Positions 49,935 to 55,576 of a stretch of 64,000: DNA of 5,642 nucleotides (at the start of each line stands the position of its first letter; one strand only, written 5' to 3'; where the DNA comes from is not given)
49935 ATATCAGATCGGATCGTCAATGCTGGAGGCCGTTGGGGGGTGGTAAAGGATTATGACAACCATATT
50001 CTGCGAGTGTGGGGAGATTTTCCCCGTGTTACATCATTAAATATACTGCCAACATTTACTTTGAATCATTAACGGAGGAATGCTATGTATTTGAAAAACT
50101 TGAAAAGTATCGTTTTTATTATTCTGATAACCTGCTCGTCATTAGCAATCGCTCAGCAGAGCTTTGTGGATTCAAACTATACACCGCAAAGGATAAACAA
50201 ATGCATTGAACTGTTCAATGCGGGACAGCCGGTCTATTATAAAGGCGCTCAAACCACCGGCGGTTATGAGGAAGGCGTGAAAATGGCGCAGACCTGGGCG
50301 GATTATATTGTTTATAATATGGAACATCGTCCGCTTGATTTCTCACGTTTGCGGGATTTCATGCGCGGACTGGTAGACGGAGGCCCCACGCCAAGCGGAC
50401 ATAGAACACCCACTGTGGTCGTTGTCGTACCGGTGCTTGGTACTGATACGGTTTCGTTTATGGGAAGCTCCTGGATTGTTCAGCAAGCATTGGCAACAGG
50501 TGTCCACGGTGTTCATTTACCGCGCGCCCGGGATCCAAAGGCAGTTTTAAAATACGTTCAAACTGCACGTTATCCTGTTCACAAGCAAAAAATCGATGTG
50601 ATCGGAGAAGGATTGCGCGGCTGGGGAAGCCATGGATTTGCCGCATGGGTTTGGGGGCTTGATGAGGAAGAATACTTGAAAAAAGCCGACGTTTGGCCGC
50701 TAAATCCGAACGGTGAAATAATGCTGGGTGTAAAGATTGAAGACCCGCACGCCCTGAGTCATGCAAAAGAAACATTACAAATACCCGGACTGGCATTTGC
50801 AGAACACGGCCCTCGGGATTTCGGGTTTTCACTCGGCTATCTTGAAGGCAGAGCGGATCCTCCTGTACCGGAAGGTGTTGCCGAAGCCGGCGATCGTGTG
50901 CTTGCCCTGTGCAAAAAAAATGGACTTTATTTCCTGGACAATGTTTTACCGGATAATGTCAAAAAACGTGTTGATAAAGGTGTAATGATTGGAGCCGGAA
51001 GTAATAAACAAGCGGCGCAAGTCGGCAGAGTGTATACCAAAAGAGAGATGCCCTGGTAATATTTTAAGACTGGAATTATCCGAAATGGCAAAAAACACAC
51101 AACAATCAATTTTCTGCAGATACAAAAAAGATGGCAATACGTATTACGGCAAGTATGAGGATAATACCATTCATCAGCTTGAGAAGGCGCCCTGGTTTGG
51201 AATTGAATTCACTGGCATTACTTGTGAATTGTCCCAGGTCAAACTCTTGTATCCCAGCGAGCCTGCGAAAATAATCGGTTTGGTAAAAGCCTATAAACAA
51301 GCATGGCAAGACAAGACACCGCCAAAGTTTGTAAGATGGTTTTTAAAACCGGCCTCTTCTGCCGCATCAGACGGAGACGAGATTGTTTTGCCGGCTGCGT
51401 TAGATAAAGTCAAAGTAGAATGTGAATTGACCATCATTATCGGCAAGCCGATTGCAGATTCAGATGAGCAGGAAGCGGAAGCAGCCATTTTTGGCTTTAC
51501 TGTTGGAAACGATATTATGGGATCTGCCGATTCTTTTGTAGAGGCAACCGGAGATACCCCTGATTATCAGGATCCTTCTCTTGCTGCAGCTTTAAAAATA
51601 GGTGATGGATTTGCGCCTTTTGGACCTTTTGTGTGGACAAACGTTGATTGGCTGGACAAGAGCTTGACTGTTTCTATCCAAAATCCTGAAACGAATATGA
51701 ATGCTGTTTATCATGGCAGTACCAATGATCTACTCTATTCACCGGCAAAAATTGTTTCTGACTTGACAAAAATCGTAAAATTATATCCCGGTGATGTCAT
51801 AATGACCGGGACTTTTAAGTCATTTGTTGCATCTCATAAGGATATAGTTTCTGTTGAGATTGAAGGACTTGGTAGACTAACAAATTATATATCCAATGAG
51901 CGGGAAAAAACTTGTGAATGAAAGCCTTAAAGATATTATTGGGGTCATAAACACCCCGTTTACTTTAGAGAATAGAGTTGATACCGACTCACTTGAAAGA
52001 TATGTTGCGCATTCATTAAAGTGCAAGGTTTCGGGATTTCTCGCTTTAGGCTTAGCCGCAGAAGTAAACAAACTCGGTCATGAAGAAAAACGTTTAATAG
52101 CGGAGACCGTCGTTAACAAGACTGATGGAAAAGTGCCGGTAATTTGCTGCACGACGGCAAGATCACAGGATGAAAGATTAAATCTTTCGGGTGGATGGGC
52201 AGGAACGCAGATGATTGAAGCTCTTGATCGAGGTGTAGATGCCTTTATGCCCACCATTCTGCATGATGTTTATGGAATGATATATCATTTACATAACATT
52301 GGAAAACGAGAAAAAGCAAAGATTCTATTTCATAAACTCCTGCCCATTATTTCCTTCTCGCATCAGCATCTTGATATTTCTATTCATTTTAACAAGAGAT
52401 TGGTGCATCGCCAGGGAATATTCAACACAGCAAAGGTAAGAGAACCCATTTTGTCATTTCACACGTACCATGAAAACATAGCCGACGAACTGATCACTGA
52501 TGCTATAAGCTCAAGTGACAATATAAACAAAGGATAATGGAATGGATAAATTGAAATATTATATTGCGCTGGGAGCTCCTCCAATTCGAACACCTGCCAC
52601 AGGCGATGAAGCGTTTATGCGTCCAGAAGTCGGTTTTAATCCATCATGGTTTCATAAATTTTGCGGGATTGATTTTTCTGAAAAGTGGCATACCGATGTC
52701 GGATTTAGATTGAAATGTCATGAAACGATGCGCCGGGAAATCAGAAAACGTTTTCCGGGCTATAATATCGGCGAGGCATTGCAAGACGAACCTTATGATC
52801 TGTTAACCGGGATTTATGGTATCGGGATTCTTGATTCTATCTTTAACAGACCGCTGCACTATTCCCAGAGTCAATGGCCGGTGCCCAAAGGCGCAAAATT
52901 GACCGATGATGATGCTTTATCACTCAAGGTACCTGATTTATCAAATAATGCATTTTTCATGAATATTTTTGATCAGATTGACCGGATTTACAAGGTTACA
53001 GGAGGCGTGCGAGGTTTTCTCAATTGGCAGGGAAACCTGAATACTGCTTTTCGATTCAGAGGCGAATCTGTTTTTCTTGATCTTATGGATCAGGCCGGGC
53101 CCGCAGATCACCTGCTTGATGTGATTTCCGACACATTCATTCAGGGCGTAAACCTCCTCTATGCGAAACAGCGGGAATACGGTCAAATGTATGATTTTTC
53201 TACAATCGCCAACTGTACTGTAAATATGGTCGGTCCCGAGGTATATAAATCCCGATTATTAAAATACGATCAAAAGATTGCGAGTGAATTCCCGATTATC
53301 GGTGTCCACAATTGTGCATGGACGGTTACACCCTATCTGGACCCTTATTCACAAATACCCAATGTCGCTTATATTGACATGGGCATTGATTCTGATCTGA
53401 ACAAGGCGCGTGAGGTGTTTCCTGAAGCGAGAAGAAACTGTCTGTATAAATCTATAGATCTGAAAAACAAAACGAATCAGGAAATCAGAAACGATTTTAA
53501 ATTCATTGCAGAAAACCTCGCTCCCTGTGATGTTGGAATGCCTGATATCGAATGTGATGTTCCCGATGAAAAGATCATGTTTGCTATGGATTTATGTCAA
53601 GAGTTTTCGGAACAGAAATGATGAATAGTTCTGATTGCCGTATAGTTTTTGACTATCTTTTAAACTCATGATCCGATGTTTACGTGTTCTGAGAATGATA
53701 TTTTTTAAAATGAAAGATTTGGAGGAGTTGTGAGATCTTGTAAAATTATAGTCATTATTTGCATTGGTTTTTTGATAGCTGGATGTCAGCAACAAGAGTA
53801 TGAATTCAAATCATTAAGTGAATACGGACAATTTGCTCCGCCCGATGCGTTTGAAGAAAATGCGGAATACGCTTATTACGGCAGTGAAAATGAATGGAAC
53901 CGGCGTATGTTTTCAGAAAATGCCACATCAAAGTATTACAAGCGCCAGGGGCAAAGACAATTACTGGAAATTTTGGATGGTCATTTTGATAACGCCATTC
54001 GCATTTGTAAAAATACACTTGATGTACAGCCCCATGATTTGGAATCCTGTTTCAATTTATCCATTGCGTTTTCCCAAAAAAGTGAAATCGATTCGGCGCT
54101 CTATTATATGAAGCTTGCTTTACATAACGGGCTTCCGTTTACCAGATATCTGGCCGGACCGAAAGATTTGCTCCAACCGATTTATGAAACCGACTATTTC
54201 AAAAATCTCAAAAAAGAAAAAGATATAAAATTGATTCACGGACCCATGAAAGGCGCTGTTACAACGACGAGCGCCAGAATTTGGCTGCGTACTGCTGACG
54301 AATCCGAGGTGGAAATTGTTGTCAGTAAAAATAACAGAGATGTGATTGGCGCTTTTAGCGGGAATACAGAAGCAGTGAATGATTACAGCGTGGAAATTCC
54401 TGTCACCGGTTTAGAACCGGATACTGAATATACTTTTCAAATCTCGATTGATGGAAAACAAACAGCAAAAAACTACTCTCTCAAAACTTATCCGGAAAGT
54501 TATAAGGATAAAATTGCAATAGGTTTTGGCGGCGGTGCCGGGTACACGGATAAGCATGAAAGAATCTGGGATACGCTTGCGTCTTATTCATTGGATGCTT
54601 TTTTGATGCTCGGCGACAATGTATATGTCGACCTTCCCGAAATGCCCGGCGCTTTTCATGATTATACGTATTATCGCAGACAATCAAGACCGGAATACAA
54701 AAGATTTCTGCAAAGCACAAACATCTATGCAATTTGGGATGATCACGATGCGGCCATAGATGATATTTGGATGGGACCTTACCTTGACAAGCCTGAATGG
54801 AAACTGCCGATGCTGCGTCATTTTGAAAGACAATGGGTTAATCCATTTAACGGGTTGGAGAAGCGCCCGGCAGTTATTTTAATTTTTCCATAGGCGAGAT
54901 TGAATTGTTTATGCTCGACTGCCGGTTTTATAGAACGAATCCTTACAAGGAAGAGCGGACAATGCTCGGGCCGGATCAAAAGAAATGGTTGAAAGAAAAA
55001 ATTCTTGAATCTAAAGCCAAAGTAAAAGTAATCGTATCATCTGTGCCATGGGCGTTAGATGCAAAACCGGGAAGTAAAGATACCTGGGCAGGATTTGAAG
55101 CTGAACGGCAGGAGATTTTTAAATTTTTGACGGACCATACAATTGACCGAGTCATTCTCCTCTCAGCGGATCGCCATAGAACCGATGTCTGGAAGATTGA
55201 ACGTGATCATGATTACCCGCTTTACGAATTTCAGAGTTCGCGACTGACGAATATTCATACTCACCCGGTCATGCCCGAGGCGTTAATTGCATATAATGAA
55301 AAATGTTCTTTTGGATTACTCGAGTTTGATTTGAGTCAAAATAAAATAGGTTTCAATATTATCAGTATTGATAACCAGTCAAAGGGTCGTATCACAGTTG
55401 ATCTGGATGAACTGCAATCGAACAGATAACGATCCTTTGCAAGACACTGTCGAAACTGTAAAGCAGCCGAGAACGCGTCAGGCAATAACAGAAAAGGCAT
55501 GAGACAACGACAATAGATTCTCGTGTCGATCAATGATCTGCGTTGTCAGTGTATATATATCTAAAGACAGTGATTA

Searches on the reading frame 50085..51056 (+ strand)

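Call 74: search_protein_families(library=pfam, proteins=[window:50085-51056:+], max_evalue=0.00001)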
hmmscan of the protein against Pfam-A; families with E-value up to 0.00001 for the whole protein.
window:50085-51056:+ (324 aa): 1 family
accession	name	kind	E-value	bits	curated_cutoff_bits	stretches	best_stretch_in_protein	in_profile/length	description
PF03328.21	HpcH_HpaI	-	1.6e-09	37.8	25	1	72-291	22-195/221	HpcH/HpaI aldolase/citrate lyase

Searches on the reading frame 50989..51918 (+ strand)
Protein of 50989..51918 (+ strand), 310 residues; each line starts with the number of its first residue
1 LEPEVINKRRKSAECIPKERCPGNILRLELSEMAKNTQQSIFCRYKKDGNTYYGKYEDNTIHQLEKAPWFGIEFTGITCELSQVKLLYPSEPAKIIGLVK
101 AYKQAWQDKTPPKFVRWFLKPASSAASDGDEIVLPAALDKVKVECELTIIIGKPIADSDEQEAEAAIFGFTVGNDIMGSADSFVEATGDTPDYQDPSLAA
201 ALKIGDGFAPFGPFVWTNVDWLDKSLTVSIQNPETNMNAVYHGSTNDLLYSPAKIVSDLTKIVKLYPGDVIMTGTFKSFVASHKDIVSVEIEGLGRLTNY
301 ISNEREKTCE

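Call 74: search_protein_families(library=pfam, proteins=[window:50989-51918:+], max_evalue=0.00001)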
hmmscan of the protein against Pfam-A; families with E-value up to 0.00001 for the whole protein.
window:50989-51918:+ (310 aa): 2 families
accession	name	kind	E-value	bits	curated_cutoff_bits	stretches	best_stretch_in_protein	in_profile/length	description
PF01557.24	FAA_hydrolase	-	8.9e-36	124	23.9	1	105-301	22-213/214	Fumarylacetoacetate (FAA) hydrolase C-terminal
PF10370.14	Rv2993c-like_N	-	2e-10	41.8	21.3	1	42-89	3-50/50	Rv2993c-like, N-terminal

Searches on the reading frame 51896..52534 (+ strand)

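Call 74: search_protein_families(library=pfam, proteins=[window:51896-52534:+], max_evalue=0.00001)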
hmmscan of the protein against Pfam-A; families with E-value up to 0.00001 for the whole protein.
window:51896-52534:+ (213 aa): 1 family
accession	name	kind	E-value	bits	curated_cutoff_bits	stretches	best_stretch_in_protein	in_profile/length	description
PF00701.28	DHDPS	-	4.4e-14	52.3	22.1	1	11-98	2-89/289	Dihydrodipicolinate synthetase family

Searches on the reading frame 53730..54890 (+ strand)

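Call 74: search_protein_families(library=pfam, proteins=[window:53730-54890:+], max_evalue=0.00001)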
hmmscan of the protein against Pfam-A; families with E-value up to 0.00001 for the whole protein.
window:53730-54890:+ (387 aa): 1 family
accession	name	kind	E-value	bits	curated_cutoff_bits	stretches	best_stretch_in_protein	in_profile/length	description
PF25077.1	DUF7800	-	2.5e-11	44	27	1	167-251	3-82/89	Domain of unknown function (DUF7800)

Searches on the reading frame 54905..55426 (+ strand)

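Call 74: search_protein_families(library=pfam, proteins=[window:54905-55426:+], max_evalue=0.00001)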
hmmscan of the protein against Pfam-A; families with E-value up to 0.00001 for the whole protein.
window:54905-55426:+ (174 aa): 1 family
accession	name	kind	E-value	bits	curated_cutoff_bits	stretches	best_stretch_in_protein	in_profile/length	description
PF09423.15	PhoD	-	3.9e-19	69.4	27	1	1-115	156-292/343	PhoD-like phosphatase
